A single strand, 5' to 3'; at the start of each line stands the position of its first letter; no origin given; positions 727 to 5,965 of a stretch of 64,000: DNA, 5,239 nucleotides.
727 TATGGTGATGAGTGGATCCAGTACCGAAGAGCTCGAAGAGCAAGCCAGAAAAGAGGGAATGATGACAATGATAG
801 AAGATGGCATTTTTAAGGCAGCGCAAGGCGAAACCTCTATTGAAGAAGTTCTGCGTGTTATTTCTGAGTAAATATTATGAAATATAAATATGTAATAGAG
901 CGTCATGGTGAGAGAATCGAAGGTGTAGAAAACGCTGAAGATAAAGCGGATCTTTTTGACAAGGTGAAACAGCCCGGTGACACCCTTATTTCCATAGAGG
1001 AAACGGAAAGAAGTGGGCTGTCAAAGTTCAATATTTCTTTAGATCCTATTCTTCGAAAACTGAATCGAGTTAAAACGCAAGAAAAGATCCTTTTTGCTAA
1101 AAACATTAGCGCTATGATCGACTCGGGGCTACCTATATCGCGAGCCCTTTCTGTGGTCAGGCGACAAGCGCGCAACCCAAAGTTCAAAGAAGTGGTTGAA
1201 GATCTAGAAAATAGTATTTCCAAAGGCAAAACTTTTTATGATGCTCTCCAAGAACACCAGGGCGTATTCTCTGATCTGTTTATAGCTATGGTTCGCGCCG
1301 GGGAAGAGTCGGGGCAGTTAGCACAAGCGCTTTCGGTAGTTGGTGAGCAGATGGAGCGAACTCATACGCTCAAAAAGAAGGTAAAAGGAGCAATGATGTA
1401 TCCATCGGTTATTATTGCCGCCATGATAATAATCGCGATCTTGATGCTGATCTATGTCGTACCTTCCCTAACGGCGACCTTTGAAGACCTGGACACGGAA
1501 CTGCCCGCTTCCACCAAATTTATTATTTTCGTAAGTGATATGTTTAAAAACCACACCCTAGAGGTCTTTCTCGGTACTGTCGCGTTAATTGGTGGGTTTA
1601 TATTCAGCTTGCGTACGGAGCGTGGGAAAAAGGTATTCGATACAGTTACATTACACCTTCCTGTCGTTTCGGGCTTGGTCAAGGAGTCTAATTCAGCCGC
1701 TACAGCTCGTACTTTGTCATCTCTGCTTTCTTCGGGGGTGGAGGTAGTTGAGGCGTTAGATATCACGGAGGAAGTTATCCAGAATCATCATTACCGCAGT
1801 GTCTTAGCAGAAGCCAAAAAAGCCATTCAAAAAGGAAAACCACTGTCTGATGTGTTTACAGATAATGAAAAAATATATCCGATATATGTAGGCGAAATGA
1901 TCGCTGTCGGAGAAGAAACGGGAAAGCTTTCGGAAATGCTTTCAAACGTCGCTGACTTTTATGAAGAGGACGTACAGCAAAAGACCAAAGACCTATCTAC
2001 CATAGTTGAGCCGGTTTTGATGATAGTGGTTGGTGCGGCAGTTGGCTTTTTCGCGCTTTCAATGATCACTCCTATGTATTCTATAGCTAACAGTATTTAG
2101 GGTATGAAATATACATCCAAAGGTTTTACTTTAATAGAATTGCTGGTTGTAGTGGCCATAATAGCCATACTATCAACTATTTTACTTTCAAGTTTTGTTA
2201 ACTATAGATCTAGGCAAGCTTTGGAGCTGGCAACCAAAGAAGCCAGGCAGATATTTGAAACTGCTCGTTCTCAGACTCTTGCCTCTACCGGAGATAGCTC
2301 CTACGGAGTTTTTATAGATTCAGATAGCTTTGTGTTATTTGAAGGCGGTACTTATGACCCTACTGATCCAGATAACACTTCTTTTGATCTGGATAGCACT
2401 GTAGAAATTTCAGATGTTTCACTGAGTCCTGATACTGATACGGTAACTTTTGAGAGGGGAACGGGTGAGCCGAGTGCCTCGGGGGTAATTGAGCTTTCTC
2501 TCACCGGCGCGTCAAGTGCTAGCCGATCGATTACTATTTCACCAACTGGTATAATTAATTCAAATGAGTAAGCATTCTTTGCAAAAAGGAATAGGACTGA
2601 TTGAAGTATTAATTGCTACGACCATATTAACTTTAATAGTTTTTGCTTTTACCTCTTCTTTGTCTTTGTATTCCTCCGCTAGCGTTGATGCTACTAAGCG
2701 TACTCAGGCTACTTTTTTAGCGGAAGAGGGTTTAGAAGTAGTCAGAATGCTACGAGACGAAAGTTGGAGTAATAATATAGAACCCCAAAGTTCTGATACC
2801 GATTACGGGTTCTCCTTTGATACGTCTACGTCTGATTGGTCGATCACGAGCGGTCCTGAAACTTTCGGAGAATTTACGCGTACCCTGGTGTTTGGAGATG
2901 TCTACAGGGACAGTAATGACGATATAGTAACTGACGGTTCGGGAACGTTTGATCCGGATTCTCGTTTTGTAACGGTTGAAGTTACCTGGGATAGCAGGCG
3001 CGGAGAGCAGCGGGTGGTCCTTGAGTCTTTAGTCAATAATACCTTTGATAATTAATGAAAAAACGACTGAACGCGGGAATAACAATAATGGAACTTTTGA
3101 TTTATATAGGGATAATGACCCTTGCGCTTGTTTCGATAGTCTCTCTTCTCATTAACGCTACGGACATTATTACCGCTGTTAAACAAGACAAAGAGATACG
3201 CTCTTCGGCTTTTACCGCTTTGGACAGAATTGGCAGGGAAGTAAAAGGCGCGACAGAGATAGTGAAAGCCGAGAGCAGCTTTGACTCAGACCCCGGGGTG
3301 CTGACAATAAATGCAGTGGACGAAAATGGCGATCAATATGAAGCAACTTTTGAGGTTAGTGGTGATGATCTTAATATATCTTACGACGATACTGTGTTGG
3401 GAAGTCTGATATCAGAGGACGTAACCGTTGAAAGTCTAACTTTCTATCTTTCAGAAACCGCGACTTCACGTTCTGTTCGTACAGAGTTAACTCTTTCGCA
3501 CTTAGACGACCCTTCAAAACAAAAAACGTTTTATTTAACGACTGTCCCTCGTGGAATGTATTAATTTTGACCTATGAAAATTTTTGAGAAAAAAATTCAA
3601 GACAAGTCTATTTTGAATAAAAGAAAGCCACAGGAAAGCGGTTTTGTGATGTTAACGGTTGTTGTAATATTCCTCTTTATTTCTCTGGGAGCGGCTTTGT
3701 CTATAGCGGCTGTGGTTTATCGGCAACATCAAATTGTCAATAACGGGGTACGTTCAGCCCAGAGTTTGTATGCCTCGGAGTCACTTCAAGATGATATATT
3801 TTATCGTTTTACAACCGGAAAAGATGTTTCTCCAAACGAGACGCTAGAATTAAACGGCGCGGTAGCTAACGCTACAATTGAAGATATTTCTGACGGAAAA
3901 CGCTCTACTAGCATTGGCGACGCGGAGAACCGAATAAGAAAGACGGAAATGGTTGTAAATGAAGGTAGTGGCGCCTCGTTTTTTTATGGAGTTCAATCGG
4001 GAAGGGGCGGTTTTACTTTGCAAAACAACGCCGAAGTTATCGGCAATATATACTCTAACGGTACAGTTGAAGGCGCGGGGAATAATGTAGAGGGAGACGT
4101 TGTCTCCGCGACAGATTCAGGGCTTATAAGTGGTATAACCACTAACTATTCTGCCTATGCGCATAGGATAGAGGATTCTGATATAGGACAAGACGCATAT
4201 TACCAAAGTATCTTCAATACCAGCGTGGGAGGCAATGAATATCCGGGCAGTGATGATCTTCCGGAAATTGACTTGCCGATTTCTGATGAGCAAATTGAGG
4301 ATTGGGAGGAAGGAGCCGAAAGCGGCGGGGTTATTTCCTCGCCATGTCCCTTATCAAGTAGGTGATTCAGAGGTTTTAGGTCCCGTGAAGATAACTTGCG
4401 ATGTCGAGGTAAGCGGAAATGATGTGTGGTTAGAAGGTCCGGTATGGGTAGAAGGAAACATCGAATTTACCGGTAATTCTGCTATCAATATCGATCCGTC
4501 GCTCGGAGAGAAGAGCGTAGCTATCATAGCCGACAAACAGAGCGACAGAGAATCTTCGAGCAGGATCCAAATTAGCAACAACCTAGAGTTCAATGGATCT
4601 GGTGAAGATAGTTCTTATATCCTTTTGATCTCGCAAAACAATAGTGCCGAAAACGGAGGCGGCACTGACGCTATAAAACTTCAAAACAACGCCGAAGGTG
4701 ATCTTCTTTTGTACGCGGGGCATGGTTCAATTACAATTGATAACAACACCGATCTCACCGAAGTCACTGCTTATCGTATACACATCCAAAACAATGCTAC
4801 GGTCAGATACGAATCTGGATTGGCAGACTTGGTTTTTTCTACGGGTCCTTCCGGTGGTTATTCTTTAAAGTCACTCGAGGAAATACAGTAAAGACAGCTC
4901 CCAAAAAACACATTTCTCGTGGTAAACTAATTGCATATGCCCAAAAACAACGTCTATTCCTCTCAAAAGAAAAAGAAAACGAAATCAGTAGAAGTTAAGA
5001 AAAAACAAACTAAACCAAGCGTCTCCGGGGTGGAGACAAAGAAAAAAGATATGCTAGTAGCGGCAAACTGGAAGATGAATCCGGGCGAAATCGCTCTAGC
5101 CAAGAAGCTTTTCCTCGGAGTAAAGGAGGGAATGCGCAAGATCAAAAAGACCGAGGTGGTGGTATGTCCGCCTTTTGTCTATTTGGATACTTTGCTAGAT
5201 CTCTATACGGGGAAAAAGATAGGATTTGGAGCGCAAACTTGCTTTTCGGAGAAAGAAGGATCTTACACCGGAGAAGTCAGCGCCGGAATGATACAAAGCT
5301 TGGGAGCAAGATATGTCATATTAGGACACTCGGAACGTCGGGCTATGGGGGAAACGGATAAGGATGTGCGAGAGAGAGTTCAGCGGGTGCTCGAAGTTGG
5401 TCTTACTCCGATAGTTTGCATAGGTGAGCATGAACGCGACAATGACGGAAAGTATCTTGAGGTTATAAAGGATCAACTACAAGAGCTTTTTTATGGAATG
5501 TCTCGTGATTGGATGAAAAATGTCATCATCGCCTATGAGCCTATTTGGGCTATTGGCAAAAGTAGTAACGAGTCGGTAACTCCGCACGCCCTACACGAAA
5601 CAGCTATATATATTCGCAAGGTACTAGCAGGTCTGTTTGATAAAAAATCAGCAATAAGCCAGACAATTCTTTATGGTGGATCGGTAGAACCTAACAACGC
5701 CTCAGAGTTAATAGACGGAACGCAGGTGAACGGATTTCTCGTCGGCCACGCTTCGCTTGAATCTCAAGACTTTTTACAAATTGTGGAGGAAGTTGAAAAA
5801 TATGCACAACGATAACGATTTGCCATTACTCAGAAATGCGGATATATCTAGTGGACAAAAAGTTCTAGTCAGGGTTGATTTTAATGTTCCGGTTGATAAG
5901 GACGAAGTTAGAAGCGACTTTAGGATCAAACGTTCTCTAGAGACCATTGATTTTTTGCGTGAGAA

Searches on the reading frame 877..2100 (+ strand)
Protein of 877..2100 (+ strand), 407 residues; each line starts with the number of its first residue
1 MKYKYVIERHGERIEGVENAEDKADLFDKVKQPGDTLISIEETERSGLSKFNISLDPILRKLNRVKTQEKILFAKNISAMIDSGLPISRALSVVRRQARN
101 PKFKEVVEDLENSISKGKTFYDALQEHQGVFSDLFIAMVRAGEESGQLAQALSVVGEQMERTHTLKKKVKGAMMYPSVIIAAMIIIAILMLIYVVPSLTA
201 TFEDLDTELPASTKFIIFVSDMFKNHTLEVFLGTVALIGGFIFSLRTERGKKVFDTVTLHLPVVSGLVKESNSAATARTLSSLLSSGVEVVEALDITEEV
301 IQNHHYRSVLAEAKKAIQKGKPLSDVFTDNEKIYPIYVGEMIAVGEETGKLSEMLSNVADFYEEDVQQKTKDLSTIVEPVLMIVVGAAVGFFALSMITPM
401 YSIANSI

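Call 46: search_protein_families(library=pfam, proteins=[window:877-2100:+], max_evalue=0.001)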
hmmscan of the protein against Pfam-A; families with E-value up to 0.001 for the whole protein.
window:877-2100:+ (407 aa): 1 family
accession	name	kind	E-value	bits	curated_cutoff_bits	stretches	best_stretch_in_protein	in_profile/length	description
PF00482.28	T2SSF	-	2.6e-61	205.5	25.2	2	73-196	1-125/125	Type II secretion system (T2SS), protein F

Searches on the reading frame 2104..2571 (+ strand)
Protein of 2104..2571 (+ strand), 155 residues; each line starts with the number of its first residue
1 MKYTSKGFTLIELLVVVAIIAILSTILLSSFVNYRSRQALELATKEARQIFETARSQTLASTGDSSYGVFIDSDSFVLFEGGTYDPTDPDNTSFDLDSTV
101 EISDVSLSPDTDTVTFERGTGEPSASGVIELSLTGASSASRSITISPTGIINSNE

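Call 46: search_protein_families(library=pfam, proteins=[window:2104-2571:+], max_evalue=0.001)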
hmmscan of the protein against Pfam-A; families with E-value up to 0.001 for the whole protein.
window:2104-2571:+ (155 aa): 1 family
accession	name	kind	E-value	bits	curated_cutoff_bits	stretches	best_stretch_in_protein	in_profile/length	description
PF07963.17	N_methyl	-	5.5e-09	35.7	21.2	1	5-28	4-27/27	Prokaryotic N-terminal methylation motif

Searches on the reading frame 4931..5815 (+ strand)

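Call 46: search_protein_families(library=pfam, proteins=[window:4931-5815:+], max_evalue=0.001)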
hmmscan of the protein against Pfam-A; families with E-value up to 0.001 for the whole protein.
window:4931-5815:+ (294 aa): 1 family
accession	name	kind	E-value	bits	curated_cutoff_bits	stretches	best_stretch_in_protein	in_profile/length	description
PF00121.24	TIM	-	2.3e-75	253.7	20.1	1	41-287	1-244/245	Triosephosphate isomerase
